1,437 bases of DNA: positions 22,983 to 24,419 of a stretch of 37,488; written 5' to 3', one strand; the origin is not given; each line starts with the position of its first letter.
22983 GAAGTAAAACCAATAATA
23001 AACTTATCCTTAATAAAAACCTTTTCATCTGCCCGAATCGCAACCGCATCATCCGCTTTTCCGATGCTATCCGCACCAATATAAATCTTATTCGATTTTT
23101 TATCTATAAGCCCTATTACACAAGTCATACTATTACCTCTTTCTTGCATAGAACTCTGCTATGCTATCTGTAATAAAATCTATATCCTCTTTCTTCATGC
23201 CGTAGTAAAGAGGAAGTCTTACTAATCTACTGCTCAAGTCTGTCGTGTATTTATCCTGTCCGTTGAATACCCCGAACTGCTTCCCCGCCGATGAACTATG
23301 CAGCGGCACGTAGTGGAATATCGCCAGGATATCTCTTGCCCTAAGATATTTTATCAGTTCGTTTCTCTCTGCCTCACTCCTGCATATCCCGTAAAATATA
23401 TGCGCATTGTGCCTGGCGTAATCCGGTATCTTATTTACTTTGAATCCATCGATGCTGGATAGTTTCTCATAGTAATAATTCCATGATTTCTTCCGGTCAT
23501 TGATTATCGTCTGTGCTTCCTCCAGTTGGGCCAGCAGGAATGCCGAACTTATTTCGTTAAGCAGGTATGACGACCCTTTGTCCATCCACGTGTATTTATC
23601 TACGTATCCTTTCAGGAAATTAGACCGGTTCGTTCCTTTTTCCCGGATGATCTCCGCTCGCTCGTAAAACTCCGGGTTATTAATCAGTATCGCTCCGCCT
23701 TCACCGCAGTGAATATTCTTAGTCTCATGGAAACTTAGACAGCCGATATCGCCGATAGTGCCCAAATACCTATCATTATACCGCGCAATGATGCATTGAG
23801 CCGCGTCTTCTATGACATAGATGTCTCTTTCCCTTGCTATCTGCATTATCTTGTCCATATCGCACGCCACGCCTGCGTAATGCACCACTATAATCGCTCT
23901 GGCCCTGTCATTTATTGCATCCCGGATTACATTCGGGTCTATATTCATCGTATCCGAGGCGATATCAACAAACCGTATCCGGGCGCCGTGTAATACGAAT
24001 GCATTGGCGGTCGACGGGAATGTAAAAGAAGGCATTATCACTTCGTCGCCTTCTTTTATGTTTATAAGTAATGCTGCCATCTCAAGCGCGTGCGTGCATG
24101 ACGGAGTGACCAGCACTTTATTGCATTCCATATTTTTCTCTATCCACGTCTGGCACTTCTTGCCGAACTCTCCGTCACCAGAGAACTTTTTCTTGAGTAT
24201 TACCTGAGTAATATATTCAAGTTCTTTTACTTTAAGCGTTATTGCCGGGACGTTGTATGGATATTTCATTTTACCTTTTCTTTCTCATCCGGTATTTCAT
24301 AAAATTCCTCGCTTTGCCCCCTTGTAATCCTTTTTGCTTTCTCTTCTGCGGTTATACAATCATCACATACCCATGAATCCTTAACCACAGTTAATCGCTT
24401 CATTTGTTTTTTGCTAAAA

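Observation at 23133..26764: WecE-like and WecD-like pair (plus SDR and MTase) predicts a dTDP-4-acetamido-4,6-dideoxyhexose branch that must draw on a host RmlA/RmlB intermediate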

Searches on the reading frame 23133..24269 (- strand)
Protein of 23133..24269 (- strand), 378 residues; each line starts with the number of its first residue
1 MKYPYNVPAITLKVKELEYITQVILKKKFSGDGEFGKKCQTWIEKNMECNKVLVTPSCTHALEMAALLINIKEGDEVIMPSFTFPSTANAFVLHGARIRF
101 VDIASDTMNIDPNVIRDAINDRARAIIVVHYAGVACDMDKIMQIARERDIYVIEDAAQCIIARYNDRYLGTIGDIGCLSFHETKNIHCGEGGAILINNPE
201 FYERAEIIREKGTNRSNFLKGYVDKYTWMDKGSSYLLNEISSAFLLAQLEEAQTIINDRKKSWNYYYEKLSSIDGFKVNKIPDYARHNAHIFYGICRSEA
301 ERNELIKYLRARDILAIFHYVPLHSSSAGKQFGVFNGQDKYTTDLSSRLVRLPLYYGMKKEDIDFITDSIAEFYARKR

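Call 3: search_protein_families(library=pfam, proteins=[window:23133-24269:-], max_evalue=0.01)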
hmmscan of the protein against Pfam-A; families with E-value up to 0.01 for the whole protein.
window:23133-24269:- (378 aa): 4 families
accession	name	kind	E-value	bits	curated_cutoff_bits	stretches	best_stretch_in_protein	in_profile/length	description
PF01041.23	DegT_DnrJ_EryC1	-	1.5e-86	291.3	19.8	1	14-370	5-359/360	DegT/DnrJ/EryC1/StrS aminotransferase family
PF00266.25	Aminotran_5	-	1.1e-10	41.5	21.5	1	49-314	61-333/371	Aminotransferase class-V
PF00155.27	Aminotran_1_2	-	2.5e-08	33.9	19.7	1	32-156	44-186/361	Aminotransferase class I and II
PF01053.26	Cys_Met_Meta_PP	-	0.0035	16.4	27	1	47-157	65-175/381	Cys/Met metabolism PLP-dependent enzyme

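Call 4: search_protein_families(library=ncbifam, proteins=[window:23133-24269:-], max_evalue=0.01)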
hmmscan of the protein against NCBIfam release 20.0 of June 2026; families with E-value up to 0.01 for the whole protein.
window:23133-24269:- (378 aa): 39 families (the best 25 are shown)
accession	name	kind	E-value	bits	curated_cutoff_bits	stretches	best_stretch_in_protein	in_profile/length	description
NF008687.0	PRK11706.1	equivalog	2e-168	559.9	375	1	4-374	3-374/375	dTDP-4-amino-4,6-dideoxygalactose transaminase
TIGR02379.1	ECA_wecE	subfamily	2.5e-164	546.5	434.85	1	4-374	3-375/376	dTDP-4-amino-4,6-dideoxy-D-glucose transaminase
TIGR03588.1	PseC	equivalog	2.3e-60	204.5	423.5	1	20-372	17-378/380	UDP-4-amino-4,6-dideoxy-N-acetyl-beta-L-altrosamine transaminase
TIGR04181.1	NHT_00031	hypoth_equivalog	1.8e-55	188.3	420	1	12-353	8-357/359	LegC family aminotransferase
NF008658.2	PRK11658.1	equivalog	2.7e-53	181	631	1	13-372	13-375/379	UDP-4-amino-4-deoxy-L-arabinose aminotransferase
NF011936.0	PRK15407.1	equivalog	9.6e-43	146.5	423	2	32-212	63-251/440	lipopolysaccharide biosynthesis protein RfbH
TIGR04427.1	PLP_DesI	equivalog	1.3e-38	133.1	650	1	30-370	48-379/390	dTDP-4-dehydro-6-deoxyglucose aminotransferase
NF006569.0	PRK09082.1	subfamily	4.6e-11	42.4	420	1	48-156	90-203/386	methionine aminotransferase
NF041364.1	GntC_guanitoxin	equivalog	6.1e-11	41.8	415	1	46-156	57-174/356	guanitoxin biosynthesis PLP-dependent (S)-gamma-hydroxy-L-arginine cyclodehydratase GntC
NF005817.0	PRK07683.1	equivalog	8.4e-10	37.9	575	1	50-156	90-201/387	aminotransferase A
NF006230.0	PRK08363.1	equivalog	9.3e-10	37.8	534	1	37-161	81-211/398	alanine aminotransferase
NF004770.0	PRK06108.1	subfamily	5.6e-09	35.3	422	1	44-155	91-209/396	pyridoxal phosphate-dependent aminotransferase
NF004975.0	PRK06348.1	equivalog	3.2e-08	33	549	1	43-156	83-202/384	pyridoxal phosphate-dependent aminotransferase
NF005588.0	PRK07309.1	equivalog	4.9e-08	32.3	576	1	50-157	92-207/391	pyridoxal phosphate-dependent aminotransferase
NF005732.0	PRK07550.1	equivalog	9.9e-08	31.4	366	1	39-155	83-205/389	aminotransferase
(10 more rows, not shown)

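Call 9: search_solved_structures(query=window:23133-24269:-, max_evalue=1e-20, show_alignments=2)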
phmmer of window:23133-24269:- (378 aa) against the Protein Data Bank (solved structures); distinct sequences matched with E-value up to 1e-20: 54.
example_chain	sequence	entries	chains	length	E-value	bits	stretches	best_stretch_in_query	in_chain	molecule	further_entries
6blg_A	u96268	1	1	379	8e-124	416.3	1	3-371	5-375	dTDP-4-amino-4,6-dideoxygalactose transaminase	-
4piw_A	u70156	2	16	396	2.3e-123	414.8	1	3-359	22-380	TDP-4-keto-6-deoxy-D-glucose transaminase family protein | dTDP-4-amino-4,6-dideoxygalactose transaminase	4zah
3frk_A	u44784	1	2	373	3e-44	154.5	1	57-371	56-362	QdtB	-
2c7t_A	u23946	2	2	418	1.7e-41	145.4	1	54-294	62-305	GLUTAMINE-2-DEOXY-SCYLLO-INOSOSE AMINOTRANSFERASE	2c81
5w71_A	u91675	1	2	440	2e-41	145.2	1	54-294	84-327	L-glutamine:2-deoxy-scyllo-inosose aminotransferase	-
5k8b_A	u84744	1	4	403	9.5e-41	143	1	51-320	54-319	8-amino-3,8-dideoxy-alpha-D-manno-octulosonate transaminase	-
7b0m_AAA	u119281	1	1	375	1.5e-40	142.3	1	15-280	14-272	Sugar aminotransferase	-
7b0d_A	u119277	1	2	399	1.9e-40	142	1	57-374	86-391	Glutamine--scyllo-inositol transaminase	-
5uid_A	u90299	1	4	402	2.9e-39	138.1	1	49-368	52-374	Aminotransferase TlmJ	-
1mdo_A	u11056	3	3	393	1.9e-37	132.2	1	54-370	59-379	ArnB aminotransferase | UDP-4-amino-4-deoxy-L-arabinose--oxoglutarate aminotransferase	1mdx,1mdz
4oca_A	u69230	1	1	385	1.3e-36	129.4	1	54-369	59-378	UDP-4-amino-4-deoxy-L-arabinose--oxoglutarate aminotransferase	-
3uwc_A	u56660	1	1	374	5.4e-36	127.4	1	57-377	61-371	Nucleotide-sugar aminotransferase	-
9bgp_A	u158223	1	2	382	1.1e-35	126.3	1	48-373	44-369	aminotransferase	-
9bgr_A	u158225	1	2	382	7.5e-35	123.6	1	48-373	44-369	aminotransferase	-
8vr5_A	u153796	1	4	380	8.9e-34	120.1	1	30-371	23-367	DegT/DnrJ/EryC1/StrS aminotransferase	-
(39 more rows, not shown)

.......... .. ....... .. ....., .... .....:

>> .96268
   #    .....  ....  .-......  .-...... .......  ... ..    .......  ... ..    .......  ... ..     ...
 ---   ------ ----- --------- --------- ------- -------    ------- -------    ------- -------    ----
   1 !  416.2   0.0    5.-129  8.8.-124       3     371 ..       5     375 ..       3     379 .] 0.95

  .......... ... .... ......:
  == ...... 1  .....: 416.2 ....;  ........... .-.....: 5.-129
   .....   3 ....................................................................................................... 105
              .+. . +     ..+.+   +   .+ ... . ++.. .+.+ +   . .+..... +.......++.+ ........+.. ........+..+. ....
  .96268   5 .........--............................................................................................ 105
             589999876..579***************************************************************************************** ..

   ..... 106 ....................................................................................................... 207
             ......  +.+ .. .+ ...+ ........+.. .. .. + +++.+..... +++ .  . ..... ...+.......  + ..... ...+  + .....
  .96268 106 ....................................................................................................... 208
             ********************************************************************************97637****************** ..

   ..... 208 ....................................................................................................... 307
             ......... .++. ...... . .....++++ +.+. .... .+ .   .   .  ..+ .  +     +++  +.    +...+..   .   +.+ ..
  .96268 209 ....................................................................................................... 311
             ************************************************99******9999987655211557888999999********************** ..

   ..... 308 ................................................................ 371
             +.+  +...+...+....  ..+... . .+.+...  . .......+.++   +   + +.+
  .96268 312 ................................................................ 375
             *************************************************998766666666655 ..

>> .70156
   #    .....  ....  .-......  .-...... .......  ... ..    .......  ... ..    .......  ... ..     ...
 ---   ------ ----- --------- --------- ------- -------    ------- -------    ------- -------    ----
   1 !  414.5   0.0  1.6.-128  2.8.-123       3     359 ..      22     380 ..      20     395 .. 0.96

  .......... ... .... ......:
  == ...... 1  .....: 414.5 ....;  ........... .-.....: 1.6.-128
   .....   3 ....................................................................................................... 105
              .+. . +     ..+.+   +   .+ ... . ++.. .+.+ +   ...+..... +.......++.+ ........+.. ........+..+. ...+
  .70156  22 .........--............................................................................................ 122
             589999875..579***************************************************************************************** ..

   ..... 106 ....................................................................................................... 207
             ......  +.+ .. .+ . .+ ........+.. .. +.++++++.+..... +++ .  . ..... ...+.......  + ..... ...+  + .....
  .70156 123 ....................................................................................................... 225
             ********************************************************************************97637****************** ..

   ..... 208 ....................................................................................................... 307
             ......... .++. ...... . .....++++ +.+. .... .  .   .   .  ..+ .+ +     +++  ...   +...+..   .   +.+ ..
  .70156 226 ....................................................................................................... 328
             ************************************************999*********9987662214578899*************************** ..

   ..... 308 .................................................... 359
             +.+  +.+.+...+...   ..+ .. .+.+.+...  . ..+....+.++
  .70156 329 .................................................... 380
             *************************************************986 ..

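Call 11: find_related_loci(query=window:23133-24269:-, collection=viral_contigs, flank=10000)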
Query window:23133-24269:- (378 aa) in viral_contigs; peptide patterns used: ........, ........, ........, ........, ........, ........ (x = any residue, [..] = any of these).
6 stretches matched a pattern; 2 encode a relative of the query (tblastn E <= 1e-3); 2 distinct loci.
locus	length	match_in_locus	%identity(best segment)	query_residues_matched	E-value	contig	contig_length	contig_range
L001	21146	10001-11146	29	3-370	4e-44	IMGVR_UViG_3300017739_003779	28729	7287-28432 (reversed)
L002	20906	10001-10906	30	17-324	6e-33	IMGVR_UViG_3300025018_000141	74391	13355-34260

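Call 12: search_dna_similar(query=window:23133-24269:-, collection=phages, mode=protein, max_rows=25)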
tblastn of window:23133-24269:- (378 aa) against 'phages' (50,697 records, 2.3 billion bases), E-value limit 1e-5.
Records with a match: 88; places in all: 92; records where one place covers at least 80% of the query: 17.
Best place of each record, by identity: <60% 88.
By first word of the organism name: Synechococcus 54; uncultured 6; Salmonella 5; Stenotrophomonas 4; Flavobacterium 4; Bacteriophage 3; Marine 3; Aphanizomenon 2; Escherichia 1; Pseudomonas 1; and 5 more.
By host as written in the record: - 59; Stenotrophomonas maltophilia 4; Flavobacterium sp. LMO8 4; Synechococcus sp. MW02 4; Salmonella enterica subsp. enterica serovar Kentucky 3; Synechococcus sp. 3; Homo sapiens 2; Escherichia coli O157:H7 ATCC 43895 1; and 8 more.
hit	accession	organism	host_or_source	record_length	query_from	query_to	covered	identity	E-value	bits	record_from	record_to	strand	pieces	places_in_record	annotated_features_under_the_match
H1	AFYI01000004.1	Salmonella enterica subsp. enterica serovar Infantis str. ...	Homo sapiens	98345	4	375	98%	52.4%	6e-125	402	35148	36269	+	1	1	TDP-4-keto-6-deoxy-D-glucose transaminase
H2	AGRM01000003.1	Salmonella enterica subsp. houtenae str. ATCC BAA-1581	Homo sapiens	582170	4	375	98%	52.4%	1e-124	401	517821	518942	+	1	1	TDP-4-keto-6-deoxy-D-glucose transaminase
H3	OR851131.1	Salmonella phage S.Kent 1-2-1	Salmonella enterica subsp. enterica ...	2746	4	374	98%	52.5%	1e-130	401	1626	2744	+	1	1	record has no annotation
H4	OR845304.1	Escherichia phage ECO95 1-6-1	Escherichia coli O157:H7 ATCC 43895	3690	16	375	95%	53.3%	2e-126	397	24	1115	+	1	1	record has no annotation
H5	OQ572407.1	Pseudomonas phage Y5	Pseudomonas aeruginosa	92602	4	378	99%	28.1%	6e-36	145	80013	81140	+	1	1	record has no annotation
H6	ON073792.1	Aphanizomenon phage Yong-DA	Aphanizomenon flos-aquae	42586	7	375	98%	26.4%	1e-23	108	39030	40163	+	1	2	DegT/DnrJ/EryC1/StrS aminotransferase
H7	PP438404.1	Aphanizomenon phage Afl-JY11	Aphanizomenon flos-aquae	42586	7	375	98%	26.4%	1e-23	108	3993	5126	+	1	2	hypothetical protein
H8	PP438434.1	Planktothrix phage Pag-JY44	Planktothrix agardhii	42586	7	375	98%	26.4%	1e-23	108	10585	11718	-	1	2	hypothetical protein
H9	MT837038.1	Bacteriophage sp.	human fecal samples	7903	196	376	48%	51.6%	4e-53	194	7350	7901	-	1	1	record has no annotation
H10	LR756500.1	uncultured phage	metagenomic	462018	8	367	95%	25.9%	1e-25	114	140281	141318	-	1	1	record has no annotation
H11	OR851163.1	Salmonella phage S.Kent 1-2-1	Salmonella enterica subsp. enterica ...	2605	70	377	81%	29.7%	1e-33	137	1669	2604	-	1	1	record has no annotation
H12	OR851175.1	Salmonella phage S.Kent 1-2-1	Salmonella enterica subsp. enterica ...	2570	12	375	96%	24.7%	6e-30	126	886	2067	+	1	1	record has no annotation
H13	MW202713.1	Caudoviricetes sp.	Manatee Spring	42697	33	335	80%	29.6%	9e-14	79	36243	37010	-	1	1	putative pyridoxal phosphate-dependent enzyme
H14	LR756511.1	uncultured phage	metagenomic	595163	24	370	92%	25.4%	9e-28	120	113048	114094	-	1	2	record has no annotation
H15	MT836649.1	Bacteriophage sp.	human fecal samples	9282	68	373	81%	27.1%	1e-22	105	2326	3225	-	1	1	record has no annotation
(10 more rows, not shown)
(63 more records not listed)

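Call 13: find_encoding_contigs(protein=window:23133-24269:-, flank=10000, max_places=6)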
Protein window:23133-24269:- (378 aa): no gene with exactly this product is on record in the collection.

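Call 14: find_homologous_proteins(query=window:23133-24269:-, max_evalue=1e-30)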
Query window:23133-24269:- (378 aa): 8000 proteins with E <= 1e-30 among 8000 candidates; the best 120 are listed.
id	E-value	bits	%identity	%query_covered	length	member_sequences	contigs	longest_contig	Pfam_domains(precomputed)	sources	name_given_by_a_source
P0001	8.2e-256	866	100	100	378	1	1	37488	PF00155.28,PF00266.26,PF01041.24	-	-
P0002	2.1e-224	762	87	100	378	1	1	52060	PF00155.28,PF00266.26,PF01041.24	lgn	-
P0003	3.5e-203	692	80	96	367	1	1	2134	PF00155.28,PF00266.26,PF01041.24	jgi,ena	-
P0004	4.1e-144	498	58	99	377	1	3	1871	PF00155.28,PF00266.26,PF01041.24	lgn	-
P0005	8.4e-143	494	58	99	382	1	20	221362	PF00155.28,PF00266.26,PF01053.27,PF01041.24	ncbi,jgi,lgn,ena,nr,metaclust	ncbi:MAG: Lipopolysaccharide biosynthesis protein RffA [Candidatus Moranbacteria bacterium GW2011_GW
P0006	1.2e-142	493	57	98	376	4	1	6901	PF00155.28,PF00266.26,PF01041.24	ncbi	-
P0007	5.4e-142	491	58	98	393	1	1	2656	PF00155.28,PF00266.26,PF01041.24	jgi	jgi:dTDP-4-amino-4,6-dideoxygalactose transaminase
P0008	3.1e-141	489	58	98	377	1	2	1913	PF00155.28,PF00266.26,PF01041.24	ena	-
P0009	3.9e-141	488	58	99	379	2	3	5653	PF00155.28,PF00266.26,PF01041.24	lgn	-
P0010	7.0e-141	487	58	99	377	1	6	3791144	PF00155.28,PF00266.26,PF01041.24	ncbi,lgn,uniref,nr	ncbi:dTDP-4-amino-4,6-dideoxygalactose transaminase [Anoxybacillus sp. PDR2]|uniref:dTDP-4-amino-4,6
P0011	7.7e-141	487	57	98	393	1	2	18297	PF00155.28,PF00266.26,PF01041.24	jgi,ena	-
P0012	2.2e-140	486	57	98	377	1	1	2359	PF00155.28,PF00266.26,PF01041.24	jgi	-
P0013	3.3e-140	485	58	98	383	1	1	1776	PF00155.28,PF00266.26,PF01041.24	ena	-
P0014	6.0e-140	484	58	98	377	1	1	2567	PF00155.28,PF00266.26,PF01041.24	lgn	-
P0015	8.7e-140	484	58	99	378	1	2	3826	PF00155.28,PF00266.26,PF01041.24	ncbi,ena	-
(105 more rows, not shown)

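Call 15: find_encoding_contigs(protein=P0002, flank=10000, max_places=4)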
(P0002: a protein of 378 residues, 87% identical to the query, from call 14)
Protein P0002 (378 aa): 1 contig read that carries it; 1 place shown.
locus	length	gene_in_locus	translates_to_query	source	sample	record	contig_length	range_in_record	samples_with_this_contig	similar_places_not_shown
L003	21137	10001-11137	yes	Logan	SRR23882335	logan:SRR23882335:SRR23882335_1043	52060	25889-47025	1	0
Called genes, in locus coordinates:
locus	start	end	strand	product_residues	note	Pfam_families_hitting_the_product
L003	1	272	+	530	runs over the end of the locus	PF02195:ParB_N, PF17762:HTH_ParB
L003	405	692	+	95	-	-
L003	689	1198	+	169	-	-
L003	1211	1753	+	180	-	-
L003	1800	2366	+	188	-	-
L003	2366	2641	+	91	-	-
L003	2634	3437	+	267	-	PF01555:N6_N4_Mtase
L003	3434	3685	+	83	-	-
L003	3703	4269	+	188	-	PF07460:NUMOD3, PF01844:HNH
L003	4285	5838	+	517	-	-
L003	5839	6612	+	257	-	-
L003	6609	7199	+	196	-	-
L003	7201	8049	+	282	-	-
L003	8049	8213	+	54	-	-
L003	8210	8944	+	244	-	PF00583:Acetyltransf_1, PF13508:Acetyltransf_7 (weak)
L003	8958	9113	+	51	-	-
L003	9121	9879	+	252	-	PF00106:adh_short, PF01370:Epimerase (weak), PF08659:KR, PF13561:adh_short_C2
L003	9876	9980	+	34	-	-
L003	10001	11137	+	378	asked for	PF00155:Aminotran_1_2, PF01041:DegT_DnrJ_EryC1, PF00266:Aminotran_5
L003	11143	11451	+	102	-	-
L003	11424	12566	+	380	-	PF20706:GT4-conflict (faint), PF13439:Glyco_transf_4 (weak), PF00534:Glycos_transf_1, PF13692:Glyco_trans_1_4, PF13524:Glyco_trans_1_2 (weak)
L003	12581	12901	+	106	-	-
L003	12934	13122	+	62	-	-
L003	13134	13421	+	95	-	-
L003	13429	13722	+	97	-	-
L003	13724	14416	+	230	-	-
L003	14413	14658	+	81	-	-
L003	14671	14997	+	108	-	-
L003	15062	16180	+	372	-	PF01385:OrfB_IS605, PF07282:Cas12f1-like_TNB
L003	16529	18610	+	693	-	PF04860:Phage_portal, PF04233:Phage_Mu_F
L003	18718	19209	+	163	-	PF14550:Peptidase_S78_2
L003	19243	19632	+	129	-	-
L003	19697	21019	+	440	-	PF05065:Phage_capsid (faint)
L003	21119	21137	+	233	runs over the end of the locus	-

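Call 56: search_protein_families(library=phrogs, proteins=[window:23133-24269:-], max_evalue=0.001)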
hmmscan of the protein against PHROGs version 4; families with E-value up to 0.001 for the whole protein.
window:23133-24269:- (378 aa): 2 families
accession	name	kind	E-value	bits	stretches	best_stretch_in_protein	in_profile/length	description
phrog_3139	-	other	5.8e-41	141.7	1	8-304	11-315/387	aminotransferase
phrog_12787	-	unknown function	7.4e-05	23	1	48-160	65-185/387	-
